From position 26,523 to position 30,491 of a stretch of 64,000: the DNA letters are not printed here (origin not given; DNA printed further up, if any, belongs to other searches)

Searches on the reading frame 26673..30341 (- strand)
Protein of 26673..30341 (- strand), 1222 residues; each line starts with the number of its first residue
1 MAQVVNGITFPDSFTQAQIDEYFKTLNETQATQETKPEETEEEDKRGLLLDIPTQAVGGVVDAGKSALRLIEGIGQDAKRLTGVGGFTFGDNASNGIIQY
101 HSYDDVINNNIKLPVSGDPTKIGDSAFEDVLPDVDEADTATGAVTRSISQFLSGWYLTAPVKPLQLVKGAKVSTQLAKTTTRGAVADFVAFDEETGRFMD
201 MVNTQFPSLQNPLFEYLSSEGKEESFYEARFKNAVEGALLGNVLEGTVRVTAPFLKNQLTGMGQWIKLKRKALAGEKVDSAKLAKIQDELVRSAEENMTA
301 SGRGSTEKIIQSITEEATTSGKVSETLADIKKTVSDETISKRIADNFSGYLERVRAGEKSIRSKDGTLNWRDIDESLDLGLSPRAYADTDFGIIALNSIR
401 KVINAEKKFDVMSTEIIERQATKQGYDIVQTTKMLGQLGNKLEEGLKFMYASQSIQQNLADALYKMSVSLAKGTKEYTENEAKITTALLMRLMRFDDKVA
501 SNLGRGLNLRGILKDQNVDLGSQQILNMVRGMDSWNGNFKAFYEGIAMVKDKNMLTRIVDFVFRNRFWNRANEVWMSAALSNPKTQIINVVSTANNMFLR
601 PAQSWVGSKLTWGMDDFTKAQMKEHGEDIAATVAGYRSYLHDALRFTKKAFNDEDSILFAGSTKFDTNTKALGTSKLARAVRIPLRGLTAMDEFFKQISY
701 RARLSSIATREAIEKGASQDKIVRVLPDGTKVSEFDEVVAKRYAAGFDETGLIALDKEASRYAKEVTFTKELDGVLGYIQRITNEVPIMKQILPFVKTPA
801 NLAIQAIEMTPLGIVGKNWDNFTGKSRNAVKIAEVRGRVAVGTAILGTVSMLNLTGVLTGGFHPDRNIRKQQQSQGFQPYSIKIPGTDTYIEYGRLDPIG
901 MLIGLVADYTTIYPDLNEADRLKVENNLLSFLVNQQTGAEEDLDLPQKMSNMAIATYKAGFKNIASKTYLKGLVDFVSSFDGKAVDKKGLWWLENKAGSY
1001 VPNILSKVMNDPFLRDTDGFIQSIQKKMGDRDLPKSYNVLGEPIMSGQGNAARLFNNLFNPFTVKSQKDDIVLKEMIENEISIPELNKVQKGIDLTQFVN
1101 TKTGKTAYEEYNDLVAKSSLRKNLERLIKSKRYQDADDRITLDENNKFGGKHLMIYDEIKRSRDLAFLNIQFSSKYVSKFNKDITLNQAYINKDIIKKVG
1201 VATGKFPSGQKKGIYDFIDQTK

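Call 16: search_protein_families(library=phrogs, proteins=[window:26673-30341:-])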
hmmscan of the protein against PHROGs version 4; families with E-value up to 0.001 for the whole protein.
window:26673-30341:- (1222 aa): 1 family
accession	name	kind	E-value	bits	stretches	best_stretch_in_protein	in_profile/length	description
phrog_6651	-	head and packaging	7.1e-61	207.4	2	680-1171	855-1336/1375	internal virion protein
